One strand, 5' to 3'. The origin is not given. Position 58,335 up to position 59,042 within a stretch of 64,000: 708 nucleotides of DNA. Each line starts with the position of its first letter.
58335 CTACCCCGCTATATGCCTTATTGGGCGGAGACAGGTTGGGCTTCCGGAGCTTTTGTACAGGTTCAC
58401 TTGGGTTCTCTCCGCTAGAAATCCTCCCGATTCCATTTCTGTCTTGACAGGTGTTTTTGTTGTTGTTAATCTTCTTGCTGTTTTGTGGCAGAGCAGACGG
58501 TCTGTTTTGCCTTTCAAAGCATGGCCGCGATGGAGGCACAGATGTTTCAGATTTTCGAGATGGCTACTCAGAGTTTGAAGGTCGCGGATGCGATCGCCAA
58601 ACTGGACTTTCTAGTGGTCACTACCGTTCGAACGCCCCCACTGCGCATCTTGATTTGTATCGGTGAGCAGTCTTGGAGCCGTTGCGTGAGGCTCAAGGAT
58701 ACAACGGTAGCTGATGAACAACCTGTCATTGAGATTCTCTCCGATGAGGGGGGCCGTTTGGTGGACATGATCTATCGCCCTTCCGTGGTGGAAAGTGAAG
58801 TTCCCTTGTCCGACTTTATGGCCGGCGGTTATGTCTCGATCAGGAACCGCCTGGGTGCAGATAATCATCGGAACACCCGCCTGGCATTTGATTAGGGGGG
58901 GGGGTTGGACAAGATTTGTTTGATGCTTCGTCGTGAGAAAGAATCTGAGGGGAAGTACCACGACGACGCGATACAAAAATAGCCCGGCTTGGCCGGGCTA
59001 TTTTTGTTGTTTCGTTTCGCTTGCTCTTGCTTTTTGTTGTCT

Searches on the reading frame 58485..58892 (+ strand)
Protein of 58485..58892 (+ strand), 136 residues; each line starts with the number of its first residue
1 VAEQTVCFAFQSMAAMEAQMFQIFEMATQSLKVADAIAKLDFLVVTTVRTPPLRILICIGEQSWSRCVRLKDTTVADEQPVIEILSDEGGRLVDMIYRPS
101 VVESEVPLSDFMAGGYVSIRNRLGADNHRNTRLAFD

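Call 6: search_protein_families(library=pfam, proteins=[window:58485-58892:+], max_evalue=1)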
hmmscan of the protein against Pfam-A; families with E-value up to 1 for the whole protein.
window:58485-58892:+ (136 aa): 0 families

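Call 7: find_homologous_proteins(query=window:58485-58892:+, max_evalue=0.01)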
Query window:58485-58892:+ (136 aa): 1 proteins with E <= 0.01 among 8 candidates.
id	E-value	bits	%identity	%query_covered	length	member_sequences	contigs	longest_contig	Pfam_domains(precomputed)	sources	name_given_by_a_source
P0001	6.3e-80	283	97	100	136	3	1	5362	-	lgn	-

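Call 18: find_encoding_contigs(protein=P0001, flank=10000)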
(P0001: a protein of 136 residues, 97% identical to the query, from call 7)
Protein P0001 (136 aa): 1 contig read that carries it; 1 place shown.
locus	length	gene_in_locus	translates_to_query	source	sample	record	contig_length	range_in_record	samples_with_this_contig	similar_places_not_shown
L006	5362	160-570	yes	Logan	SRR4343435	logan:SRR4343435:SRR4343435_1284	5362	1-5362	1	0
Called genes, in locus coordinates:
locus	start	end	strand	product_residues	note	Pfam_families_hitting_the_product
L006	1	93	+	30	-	?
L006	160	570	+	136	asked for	-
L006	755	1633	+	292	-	PF00535:Glycos_transf_2, PF10111:Glyco_tranf_2_2, PF13641:Glyco_tranf_2_3, PF13632:Glyco_trans_2_3 (faint)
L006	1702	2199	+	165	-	PF00293:NUDIX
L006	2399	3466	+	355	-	PF00535:Glycos_transf_2, PF10111:Glyco_tranf_2_2 (faint)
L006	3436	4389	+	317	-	PF00535:Glycos_transf_2, PF13641:Glyco_tranf_2_3 (weak)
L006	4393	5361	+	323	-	?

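Call 29: search_protein_representatives(protein=window:58485-58892:+)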
Query: 136 residues. Proteins with E-value up to 0.001 (for the whole library): 10; up to 1e-10: 5; up to 1e-30: 1. The best 10 are listed.
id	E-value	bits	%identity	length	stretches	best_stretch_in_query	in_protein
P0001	2.0e-80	282.8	97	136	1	1-136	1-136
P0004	6.5e-18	81.0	41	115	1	27-133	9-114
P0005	1.6e-13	66.8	45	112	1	29-134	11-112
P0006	1.2e-11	60.8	43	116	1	32-133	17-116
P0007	9.1e-11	57.9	39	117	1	54-135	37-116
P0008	2.1e-09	53.5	35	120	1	29-135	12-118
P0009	2.7e-05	40.3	38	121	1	55-133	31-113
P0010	4.9e-05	39.4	27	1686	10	26-81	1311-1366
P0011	1.1e-04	38.3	31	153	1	41-132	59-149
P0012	9.1e-04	35.3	35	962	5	54-84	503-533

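Call 31: search_protein_families(library=pfam, proteins=[P0004, P0005, P0006, P0007, P0008, P0009, P0010, P0011, P0012], max_evalue=0.1)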
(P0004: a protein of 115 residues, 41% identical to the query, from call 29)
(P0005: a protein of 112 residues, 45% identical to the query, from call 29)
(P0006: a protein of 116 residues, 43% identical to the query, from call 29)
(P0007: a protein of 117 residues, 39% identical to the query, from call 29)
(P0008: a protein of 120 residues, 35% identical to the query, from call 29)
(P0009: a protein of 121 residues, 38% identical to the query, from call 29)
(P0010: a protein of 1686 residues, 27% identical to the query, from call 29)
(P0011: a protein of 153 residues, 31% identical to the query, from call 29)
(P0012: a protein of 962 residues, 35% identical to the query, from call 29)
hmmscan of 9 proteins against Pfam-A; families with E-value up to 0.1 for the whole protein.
P0004 (115 aa): 0 families

P0005 (112 aa): 1 family
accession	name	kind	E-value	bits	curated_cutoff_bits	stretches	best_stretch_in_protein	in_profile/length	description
PF19138.6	TbsP_N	-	0.0047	17.5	27.1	1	26-104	12-90/144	Transcriptional regulator TbsP-like, N-terminal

P0006 (116 aa): 0 families

P0007 (117 aa): 0 families

P0008 (120 aa): 1 family
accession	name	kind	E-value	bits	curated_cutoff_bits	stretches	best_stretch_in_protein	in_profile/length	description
PF22371.1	P7_N_core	-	0.017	15.5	27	1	21-80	5-62/108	Core protein P7, N-terminal core domain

P0009 (121 aa): 0 families

P0010 (1686 aa): 8 families
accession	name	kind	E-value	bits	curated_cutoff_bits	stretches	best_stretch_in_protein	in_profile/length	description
PF13306.12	LRR_5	-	1.2e-190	623.6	27.7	10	491-614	1-126/127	BspA type Leucine rich repeat region (6 copies)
PF13855.12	LRR_8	-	5.6e-22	77.7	27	1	917-959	14-58/61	Leucine rich repeat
PF09479.16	Flg_new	-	8.6e-19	67.9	27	2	1449-1515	1-63/65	Listeria-Bacteroides repeat domain (List_Bact_rpt)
PF18962.6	Por_Secre_tail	-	4.6e-06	27.3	27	1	1615-1675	3-66/75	Secretion system C-terminal sorting domain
PF14696.12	Glyoxalase_5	-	1.4e-05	25.7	27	0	599-629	90-120/139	Hydroxyphenylpyruvate dioxygenase, HPPD, N-terminal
PF18998.6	Flg_new_2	-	0.003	18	23.6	1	1480-1521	29-72/73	Divergent InlB B-repeat domain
PF03388.20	Lectin_leg-like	-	0.01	15.6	24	0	492-523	182-213/230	Legume-like lectin family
PF13576.12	Pentapeptide_3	-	0.03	15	27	1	965-1001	9-44/48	Pentapeptide repeats (9 copies)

P0011 (153 aa): 0 families

P0012 (962 aa): 6 families
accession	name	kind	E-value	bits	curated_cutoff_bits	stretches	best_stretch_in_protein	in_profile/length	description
PF13306.12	LRR_5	-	9.3e-191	624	27.7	9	334-447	2-112/127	BspA type Leucine rich repeat region (6 copies)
PF13855.12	LRR_8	-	2.6e-26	91.6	27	2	141-185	12-57/61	Leucine rich repeat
PF00659.24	POLO_box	-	5.7e-09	36.3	23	0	455-479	15-38/61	POLO box duplicated region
PF05725.18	FNIP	-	8e-07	29.5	21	0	396-427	9-39/44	FNIP Repeat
PF25421.1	DUF7891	-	0.0083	16.7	27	0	751-799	33-81/90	Domain of unknown function (DUF7891)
PF09757.15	Arb2-like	-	0.046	13.3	26.6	0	87-119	73-105/258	Arb2-like domain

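Call 32: find_encoding_contigs(protein=P0004, flank=8000, max_places=4)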
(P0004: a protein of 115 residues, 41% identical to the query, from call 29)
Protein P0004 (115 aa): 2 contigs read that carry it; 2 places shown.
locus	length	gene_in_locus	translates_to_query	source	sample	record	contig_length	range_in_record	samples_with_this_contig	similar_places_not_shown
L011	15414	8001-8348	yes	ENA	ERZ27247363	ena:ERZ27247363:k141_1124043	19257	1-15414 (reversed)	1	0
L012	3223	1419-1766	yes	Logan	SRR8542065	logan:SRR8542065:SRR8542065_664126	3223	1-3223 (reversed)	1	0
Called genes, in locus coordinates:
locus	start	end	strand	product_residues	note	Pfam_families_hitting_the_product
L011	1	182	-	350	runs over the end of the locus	PF01408:GFO_IDH_MocA, PF02894:GFO_IDH_MocA_C, PF22725:GFO_IDH_MocA_C3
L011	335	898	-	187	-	-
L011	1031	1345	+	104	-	-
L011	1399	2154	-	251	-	PF01996:F420_ligase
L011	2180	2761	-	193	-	-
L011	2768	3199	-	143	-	PF01551:Peptidase_M23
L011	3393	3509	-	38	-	-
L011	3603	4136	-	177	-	PF01931:NTPase_I-T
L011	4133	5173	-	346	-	PF02016:Peptidase_S66, PF17676:Peptidase_S66C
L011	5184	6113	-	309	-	-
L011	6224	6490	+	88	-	-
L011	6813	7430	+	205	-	-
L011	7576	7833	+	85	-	-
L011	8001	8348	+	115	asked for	-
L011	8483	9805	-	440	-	PF05697:Trigger_N, PF00254:FKBP_C, PF05698:Trigger_C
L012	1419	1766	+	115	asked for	-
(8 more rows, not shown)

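Call 34: find_encoding_contigs(protein=P0005, flank=6000, max_places=3)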
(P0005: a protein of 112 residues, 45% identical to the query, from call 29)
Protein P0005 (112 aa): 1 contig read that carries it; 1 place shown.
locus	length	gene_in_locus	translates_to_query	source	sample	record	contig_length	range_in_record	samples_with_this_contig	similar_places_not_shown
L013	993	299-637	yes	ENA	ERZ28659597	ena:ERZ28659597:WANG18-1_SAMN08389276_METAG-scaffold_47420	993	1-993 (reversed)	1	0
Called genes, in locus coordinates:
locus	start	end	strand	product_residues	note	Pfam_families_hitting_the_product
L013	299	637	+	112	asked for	-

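Call 35: find_encoding_contigs(protein=P0006, flank=6000, max_places=3)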
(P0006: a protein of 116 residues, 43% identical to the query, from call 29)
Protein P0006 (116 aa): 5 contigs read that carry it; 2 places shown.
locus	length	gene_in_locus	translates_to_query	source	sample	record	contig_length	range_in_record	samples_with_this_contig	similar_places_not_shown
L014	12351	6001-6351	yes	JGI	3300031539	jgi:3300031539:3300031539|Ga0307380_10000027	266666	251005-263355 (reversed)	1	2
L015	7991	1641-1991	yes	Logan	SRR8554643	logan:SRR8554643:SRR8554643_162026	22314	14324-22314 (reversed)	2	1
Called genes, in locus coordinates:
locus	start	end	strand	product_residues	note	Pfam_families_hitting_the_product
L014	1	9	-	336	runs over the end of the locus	PF13289:SIR2_2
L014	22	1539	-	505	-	PF09491:RE_AlwI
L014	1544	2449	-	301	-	PF02086:MethyltransfD12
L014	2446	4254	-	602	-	PF20582:UPF0758_N, PF04002:RadC, PF02086:MethyltransfD12, PF03602:Cons_hypoth95 (faint)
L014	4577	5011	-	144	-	-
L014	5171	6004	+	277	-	PF02899:Phage_int_SAM_1 (weak), PF13495:Phage_int_SAM_4, PF00589:Phage_integrase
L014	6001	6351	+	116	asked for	-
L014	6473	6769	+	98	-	-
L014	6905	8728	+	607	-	PF00009:GTP_EFTU, PF22042:EF-G_D2 (weak), PF03144:GTP_EFTU_D2, PF00679:EFG_C, PF06421:LepA_C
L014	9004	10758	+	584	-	PF01368:DHH, PF02272:DHHA1, PF17768:RecJ_OB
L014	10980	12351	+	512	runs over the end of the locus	PF01564:Spermine_synth, PF05175:MTS (faint)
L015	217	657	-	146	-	-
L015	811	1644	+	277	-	PF02899:Phage_int_SAM_1 (weak), PF13495:Phage_int_SAM_4, PF00589:Phage_integrase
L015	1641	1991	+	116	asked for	-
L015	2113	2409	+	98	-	-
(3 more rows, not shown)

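Call 36: find_encoding_contigs(protein=P0007, flank=6000, max_places=3)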
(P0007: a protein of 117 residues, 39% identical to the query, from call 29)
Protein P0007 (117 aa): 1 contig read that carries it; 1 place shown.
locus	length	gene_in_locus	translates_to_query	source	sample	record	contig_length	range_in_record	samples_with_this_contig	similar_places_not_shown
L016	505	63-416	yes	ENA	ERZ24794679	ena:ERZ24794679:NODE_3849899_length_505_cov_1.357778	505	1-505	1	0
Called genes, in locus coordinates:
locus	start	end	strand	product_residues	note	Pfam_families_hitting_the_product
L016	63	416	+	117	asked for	-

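Call 38: find_homologous_proteins(query=A3, max_evalue=0.001)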
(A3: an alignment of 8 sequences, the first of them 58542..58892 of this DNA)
Query A3 (8 sequences) (117 aa, profile of the alignment): 4 proteins with E <= 0.001 among 1171 candidates.
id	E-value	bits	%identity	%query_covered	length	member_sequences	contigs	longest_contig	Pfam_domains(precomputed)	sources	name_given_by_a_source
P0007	9.9e-39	150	39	68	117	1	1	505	-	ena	-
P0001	4.3e-36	141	97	100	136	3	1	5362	-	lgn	-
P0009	4.5e-33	131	36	68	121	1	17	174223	-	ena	-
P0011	9.6e-32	127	32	79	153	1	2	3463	-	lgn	-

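Call 43: find_encoding_contigs(protein=P0009, flank=6000, max_places=3)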
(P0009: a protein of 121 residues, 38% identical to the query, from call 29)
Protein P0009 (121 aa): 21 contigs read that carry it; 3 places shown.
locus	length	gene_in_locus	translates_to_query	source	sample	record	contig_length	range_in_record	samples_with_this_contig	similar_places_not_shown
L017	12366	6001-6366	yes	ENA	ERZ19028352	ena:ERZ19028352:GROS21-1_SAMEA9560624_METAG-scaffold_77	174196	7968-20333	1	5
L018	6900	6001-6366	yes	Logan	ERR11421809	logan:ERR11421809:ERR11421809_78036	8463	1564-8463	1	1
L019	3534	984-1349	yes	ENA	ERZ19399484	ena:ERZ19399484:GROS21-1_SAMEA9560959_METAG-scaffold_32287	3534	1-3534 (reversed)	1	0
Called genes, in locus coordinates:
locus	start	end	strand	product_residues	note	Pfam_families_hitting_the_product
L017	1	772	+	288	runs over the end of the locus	PF00753:Lactamase_B, PF12706:Lactamase_B_2 (weak)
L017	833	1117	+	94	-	PF04221:RelB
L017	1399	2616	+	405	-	PF08529:NusA_N, PF13184:KH_NusA_1st, PF00013:KH_1 (faint), PF26594:KH_NusA_2nd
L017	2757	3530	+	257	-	PF02096:60KD_IMP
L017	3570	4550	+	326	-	-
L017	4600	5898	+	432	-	PF04932:Wzy_C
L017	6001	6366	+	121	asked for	-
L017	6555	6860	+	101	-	PF00166:Cpn10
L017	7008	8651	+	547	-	PF00118:Cpn60_TCP1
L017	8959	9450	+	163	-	PF06695:Sm_multidrug_ex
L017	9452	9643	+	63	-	-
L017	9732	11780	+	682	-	PF04851:ResIII, PF17757:UvrB_inter, PF27431:UvrB_3rd, PF00271:Helicase_C, PF12344:UvrB, PF02151:UVR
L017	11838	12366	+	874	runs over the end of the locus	PF00005:ABC_tran (faint), PF02463:SMC_N (faint), PF03193:RsgA_GTPase (faint), PF13175:AAA_15 (faint), PF13191:AAA_16 (faint), PF13555:AAA_29 (faint), PF13304:AAA_21 (faint), PF17760:UvrA_inter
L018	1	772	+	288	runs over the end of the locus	PF00753:Lactamase_B, PF12706:Lactamase_B_2 (weak)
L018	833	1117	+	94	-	PF04221:RelB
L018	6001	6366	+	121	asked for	-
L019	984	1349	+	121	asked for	-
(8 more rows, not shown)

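Call 44: find_encoding_contigs(protein=P0008, flank=6000, max_places=3)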
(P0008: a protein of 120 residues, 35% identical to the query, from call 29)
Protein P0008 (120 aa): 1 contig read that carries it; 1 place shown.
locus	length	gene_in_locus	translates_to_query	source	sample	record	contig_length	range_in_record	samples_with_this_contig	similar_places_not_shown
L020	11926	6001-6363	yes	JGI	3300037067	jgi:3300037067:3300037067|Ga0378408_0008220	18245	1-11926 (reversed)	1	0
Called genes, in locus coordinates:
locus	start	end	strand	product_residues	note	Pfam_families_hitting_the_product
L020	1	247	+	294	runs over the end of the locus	PF00753:Lactamase_B, PF12706:Lactamase_B_2 (weak)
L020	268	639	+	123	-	PF05635:23S_rRNA_IVP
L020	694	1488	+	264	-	PF18884:TSP3_bac (faint), PF03734:YkuD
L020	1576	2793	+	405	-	PF08529:NusA_N, PF13184:KH_NusA_1st, PF00013:KH_1 (faint), PF26594:KH_NusA_2nd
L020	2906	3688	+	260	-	PF02096:60KD_IMP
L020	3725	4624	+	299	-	-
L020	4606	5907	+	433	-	PF04932:Wzy_C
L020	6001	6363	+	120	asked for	-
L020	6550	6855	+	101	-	PF00166:Cpn10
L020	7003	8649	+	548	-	PF00118:Cpn60_TCP1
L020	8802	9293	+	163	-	PF06695:Sm_multidrug_ex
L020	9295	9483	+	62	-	-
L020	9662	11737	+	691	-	PF00270:DEAD (faint), PF04851:ResIII, PF17757:UvrB_inter, PF27431:UvrB_3rd, PF00271:Helicase_C, PF12344:UvrB, PF02151:UVR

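Call 45: predict_structure(alignment_id=A3)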
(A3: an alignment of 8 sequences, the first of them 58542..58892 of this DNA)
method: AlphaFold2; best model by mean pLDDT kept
length: 117 residues; sequences in the alignment: 8
mean_pLDDT: 89.2   pTM: 0.83
mean pLDDT of the five models: 89.2, 88.6, 87.5, 87.3, 87.2
residues with pLDDT >= 90: 71; 70-90: 43; 50-70: 2; < 50: 1
segments of 3 or more residues with pLDDT < 50: none
pLDDT, mean of each block of 10 residues (from residue 1): 83 95 94 90 94 82 90 85 94 94 91 74
secondary structure, 60 per line:
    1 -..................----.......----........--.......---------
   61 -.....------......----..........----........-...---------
elements in order: H2-19 E24-30 E35-42 E45-51 E62-66 H73-78 E83-88 H89-92 H97-104

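Call 61: search_solved_structures(query=A3, max_evalue=10)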
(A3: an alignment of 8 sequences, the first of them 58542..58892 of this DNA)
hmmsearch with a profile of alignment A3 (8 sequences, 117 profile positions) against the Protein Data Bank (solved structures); distinct sequences matched with E-value up to 10: 5.
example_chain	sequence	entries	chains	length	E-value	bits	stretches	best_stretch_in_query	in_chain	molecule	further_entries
1ung_D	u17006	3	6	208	0.088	15.8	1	33-73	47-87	CYCLIN-DEPENDENT KINASE 5 ACTIVATOR 1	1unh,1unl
7vdp_C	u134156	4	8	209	0.089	15.7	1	33-73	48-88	Cyclin-dependent kinase 5 activator 1, p25 | Cyclin-dependent kinase 5 activator 1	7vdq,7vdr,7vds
3f85_A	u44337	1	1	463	0.098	15.6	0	56-77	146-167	homo trimeric fusion of CFA/I fimbrial subunits B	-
3o0g_D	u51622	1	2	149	0.11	15.5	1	36-73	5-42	Cyclin-dependent kinase 5 activator 1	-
1h4l_D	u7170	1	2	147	0.15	15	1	37-73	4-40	CYCLIN-DEPENDENT KINASE 5 ACTIVATOR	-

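Call 62: search_protein_families(library=ncbifam, proteins=[window:58542-58892:+, P0004, P0006, P0008], max_evalue=10)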
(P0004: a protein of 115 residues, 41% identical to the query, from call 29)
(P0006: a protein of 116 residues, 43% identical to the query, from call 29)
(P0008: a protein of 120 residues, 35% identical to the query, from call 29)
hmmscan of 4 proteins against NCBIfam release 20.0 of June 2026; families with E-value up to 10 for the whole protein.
window:58542-58892:+ (117 aa): 0 families

P0004 (115 aa): 1 family
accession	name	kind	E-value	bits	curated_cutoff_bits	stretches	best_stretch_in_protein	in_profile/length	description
TIGR00050.1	rRNA_methyl_1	subfamily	0.21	11.4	167.15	1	8-39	60-89/233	TrmJ/YjtD family RNA methyltransferase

P0006 (116 aa): 0 families

P0008 (120 aa): 1 family
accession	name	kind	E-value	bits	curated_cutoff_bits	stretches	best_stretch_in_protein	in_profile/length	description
NF006680.0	PRK09229.1-1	equivalog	0.074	11.7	810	1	5-119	331-449/460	formimidoylglutamate deiminase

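Call 63: search_protein_families(library=phrogs, proteins=[window:58542-58892:+, P0004, P0005, P0006, P0007, P0008, P0009, P0011], max_evalue=1)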
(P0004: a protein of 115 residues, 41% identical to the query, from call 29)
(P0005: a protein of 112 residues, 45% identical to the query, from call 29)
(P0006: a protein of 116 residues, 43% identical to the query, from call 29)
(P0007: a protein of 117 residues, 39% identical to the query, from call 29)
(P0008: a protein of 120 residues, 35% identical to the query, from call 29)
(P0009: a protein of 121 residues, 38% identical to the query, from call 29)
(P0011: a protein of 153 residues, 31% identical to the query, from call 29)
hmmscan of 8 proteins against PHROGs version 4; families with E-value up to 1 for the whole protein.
window:58542-58892:+ (117 aa): 0 families

P0004 (115 aa): 0 families

P0005 (112 aa): 0 families

P0006 (116 aa): 0 families

P0007 (117 aa): 1 family
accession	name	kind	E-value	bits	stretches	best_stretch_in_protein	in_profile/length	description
phrog_4053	-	transcription regulation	0.28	12.2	1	84-104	27-47/102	transcriptional regulator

P0008 (120 aa): 3 families
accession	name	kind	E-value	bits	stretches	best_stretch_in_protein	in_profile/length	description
phrog_37114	-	unknown function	0.0015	19.1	1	14-82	13-79/177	-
phrog_15320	-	unknown function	0.011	16.9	1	24-63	50-90/98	-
phrog_17662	-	unknown function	0.49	11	0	44-82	126-166/217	-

P0009 (121 aa): 0 families

P0011 (153 aa): 0 families
